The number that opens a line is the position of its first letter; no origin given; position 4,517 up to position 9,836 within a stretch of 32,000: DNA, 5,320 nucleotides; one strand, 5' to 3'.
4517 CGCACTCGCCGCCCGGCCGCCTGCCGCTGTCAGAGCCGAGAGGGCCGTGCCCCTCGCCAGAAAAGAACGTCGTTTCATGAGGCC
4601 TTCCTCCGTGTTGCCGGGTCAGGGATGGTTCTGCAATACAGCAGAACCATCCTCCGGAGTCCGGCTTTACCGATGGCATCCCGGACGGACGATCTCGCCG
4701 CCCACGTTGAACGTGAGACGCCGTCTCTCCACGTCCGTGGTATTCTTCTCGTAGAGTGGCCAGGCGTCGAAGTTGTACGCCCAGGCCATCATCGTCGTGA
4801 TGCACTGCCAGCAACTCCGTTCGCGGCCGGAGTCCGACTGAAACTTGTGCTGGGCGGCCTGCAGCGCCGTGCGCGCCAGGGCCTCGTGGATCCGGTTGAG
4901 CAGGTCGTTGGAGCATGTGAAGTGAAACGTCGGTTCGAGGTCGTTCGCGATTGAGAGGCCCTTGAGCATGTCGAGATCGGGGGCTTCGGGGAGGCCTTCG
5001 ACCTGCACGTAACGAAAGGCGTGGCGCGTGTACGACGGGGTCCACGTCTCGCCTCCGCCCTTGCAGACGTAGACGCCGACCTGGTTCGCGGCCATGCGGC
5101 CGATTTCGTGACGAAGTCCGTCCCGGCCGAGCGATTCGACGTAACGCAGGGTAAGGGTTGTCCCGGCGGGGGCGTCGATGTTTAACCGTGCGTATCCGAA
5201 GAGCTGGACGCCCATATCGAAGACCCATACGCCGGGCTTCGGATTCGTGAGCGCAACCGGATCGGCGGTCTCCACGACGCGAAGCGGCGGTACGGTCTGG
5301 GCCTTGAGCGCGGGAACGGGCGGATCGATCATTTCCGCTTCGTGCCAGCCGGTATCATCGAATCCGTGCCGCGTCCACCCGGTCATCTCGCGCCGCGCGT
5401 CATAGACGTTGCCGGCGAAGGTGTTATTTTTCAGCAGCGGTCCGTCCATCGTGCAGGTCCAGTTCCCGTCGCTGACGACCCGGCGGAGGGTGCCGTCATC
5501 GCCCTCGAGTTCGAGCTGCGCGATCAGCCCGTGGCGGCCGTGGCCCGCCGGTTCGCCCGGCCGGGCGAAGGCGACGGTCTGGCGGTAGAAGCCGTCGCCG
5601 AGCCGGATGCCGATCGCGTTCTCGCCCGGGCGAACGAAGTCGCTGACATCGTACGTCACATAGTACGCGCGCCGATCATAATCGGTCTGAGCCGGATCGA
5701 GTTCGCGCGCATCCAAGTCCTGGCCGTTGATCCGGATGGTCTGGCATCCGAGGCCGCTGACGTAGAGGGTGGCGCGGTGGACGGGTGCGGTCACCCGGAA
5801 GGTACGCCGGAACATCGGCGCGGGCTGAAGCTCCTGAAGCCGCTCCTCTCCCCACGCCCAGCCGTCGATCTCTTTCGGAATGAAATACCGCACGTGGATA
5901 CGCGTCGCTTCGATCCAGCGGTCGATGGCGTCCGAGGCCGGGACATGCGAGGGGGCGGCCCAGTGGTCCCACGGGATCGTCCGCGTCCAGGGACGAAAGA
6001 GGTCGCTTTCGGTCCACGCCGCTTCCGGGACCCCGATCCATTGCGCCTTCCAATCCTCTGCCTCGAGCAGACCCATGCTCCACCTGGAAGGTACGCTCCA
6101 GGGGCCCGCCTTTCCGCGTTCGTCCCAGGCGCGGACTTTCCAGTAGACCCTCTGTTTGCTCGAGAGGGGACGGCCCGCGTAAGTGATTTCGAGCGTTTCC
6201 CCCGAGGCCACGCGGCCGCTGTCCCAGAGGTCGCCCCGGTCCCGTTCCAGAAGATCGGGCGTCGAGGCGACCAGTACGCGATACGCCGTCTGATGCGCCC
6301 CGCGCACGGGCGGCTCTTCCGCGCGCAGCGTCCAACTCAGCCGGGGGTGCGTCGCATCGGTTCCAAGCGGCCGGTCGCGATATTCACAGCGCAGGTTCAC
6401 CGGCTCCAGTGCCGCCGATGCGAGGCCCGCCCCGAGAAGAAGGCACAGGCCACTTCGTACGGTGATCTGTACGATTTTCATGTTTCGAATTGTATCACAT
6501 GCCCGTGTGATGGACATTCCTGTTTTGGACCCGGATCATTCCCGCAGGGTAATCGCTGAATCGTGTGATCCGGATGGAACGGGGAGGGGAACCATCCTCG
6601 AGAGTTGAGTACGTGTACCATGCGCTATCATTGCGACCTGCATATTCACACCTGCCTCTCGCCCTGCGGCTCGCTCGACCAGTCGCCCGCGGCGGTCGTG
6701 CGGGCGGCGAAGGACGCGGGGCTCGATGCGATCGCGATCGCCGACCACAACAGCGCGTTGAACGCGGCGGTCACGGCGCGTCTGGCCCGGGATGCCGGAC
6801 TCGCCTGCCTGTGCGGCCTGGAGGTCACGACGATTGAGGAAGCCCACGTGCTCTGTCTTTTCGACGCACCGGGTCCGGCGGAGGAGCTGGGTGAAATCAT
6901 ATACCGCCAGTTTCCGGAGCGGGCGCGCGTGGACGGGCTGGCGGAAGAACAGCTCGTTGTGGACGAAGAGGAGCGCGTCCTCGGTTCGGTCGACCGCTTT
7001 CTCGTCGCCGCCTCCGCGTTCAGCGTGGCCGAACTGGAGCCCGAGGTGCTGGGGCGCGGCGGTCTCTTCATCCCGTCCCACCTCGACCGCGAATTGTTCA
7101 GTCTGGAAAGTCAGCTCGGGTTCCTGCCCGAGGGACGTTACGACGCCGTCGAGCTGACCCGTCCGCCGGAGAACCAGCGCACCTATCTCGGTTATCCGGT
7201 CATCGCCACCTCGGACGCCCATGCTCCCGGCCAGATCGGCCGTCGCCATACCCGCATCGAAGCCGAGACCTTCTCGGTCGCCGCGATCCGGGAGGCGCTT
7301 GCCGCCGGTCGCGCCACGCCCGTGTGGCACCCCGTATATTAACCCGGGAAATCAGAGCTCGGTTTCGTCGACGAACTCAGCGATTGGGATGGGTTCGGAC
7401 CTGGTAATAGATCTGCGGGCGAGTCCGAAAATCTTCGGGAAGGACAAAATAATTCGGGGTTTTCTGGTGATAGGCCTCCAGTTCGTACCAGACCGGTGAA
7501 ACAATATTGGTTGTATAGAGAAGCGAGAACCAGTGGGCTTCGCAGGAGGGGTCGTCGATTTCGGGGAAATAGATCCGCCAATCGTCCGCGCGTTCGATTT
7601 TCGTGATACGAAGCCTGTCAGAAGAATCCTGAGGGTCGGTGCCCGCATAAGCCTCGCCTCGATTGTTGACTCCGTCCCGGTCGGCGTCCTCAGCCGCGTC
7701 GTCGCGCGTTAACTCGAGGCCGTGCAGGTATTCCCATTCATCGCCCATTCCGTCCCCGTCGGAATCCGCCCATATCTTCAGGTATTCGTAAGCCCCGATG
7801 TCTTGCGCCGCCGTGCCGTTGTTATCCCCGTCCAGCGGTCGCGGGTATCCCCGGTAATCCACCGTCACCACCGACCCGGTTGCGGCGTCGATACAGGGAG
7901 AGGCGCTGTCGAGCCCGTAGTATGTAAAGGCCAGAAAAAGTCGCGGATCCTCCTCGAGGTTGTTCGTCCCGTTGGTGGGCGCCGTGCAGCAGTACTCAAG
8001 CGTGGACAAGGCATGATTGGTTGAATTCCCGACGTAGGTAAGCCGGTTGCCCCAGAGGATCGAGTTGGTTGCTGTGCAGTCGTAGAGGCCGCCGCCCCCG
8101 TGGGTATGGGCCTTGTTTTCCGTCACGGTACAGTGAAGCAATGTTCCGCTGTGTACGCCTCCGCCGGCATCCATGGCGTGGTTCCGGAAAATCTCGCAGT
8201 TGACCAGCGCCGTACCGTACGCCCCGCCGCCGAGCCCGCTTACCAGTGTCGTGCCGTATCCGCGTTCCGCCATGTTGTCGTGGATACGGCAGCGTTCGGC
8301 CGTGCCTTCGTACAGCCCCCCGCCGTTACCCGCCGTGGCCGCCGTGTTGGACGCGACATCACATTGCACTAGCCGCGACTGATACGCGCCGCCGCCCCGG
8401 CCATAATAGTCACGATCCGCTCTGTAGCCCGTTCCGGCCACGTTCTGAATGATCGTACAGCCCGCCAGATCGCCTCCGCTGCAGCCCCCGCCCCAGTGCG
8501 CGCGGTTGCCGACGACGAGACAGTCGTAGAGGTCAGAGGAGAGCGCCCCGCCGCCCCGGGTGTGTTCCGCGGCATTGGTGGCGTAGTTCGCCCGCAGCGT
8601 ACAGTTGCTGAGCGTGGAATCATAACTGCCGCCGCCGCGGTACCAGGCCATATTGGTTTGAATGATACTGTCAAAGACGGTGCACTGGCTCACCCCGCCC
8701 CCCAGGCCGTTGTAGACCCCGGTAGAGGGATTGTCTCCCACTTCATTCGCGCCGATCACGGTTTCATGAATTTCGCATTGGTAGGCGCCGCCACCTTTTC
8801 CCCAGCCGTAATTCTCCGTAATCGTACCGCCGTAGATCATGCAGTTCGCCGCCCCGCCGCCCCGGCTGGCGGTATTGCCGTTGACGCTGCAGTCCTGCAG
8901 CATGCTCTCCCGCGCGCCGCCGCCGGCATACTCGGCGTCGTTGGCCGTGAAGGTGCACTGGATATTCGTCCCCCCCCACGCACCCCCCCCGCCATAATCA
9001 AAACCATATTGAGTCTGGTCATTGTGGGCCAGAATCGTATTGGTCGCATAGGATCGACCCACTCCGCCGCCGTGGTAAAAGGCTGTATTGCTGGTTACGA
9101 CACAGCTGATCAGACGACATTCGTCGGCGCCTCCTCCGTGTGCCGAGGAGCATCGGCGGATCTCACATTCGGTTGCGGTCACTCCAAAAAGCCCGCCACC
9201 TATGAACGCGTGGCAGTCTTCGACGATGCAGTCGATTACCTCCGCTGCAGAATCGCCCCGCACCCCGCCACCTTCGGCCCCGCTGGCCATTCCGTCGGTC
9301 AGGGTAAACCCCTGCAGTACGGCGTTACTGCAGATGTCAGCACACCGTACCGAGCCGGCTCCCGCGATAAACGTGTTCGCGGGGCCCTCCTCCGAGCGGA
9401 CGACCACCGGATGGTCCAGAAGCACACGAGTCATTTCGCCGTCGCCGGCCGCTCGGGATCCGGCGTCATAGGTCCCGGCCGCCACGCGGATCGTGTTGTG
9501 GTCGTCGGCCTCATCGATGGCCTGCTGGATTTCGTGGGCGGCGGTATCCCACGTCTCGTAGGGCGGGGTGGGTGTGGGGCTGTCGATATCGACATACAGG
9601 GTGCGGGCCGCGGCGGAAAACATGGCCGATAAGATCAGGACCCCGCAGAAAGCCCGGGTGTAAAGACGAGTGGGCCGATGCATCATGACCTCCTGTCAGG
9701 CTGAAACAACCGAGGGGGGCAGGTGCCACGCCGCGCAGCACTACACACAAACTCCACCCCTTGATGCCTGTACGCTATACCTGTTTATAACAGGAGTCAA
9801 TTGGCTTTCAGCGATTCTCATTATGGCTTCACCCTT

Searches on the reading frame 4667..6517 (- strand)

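Call 8: search_protein_families(library=pfam, proteins=[window:4667-6517:-], max_evalue=0.001)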
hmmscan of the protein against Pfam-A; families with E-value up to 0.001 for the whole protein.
window:4667-6517:- (616 aa): 3 families
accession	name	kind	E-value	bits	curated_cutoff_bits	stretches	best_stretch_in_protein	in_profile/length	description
PF08531.16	Bac_rhamnosid_N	-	2.5e-48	164.6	25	1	246-416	3-172/172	Alpha-L-rhamnosidase N-terminal domain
PF25788.1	Ig_Rha78A_N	-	1.3e-36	125.5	27.4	1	39-152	1-105/105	Rha78A-like, N-terminal immunoglobulin domain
PF05592.18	Bac_rhamnosid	-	3.6e-20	72.2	22.2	1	427-523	4-101/102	Bacterial alpha-L-rhamnosidase concanavalin-like domain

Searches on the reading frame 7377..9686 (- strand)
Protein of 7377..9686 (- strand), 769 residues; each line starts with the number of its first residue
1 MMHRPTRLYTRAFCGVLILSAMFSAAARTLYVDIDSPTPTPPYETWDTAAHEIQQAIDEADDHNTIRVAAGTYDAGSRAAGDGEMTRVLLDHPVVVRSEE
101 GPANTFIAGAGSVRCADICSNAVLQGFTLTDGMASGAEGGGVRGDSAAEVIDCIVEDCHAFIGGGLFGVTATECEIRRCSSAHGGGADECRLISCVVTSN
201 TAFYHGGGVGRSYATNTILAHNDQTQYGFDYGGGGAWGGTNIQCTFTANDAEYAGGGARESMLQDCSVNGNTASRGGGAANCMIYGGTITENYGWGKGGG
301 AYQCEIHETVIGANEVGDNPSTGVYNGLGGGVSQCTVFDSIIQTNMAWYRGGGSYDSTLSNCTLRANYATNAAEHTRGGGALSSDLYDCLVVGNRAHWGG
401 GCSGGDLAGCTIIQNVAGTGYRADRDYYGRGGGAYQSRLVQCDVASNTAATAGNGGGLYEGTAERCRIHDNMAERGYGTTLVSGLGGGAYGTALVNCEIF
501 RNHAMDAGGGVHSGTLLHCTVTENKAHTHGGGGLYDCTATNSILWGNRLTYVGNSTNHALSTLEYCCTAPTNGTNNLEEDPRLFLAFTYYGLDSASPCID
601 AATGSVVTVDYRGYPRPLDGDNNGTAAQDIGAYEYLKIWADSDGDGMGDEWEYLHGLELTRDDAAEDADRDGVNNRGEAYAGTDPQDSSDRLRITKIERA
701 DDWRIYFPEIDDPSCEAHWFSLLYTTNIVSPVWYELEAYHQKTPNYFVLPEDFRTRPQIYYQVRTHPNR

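Call 8: search_protein_families(library=pfam, proteins=[window:7377-9686:-], max_evalue=0.001)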
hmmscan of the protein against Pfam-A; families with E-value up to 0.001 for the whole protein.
window:7377-9686:- (769 aa): 0 families

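Call 31: search_protein_families(library=pfam, proteins=[window:7377-9686:-], max_evalue=1)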
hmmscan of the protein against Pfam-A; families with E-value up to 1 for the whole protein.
window:7377-9686:- (769 aa): 1 family
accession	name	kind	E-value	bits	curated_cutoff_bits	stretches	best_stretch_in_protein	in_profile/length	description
PF18884.5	TSP3_bac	-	0.021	15.1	25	0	641-656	1-16/22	Bacterial TSP3 repeat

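Call 81: search_solved_structures(query=window:7377-9686:-, max_evalue=1)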
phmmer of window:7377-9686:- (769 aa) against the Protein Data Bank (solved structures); distinct sequences matched with E-value up to 1: 0.
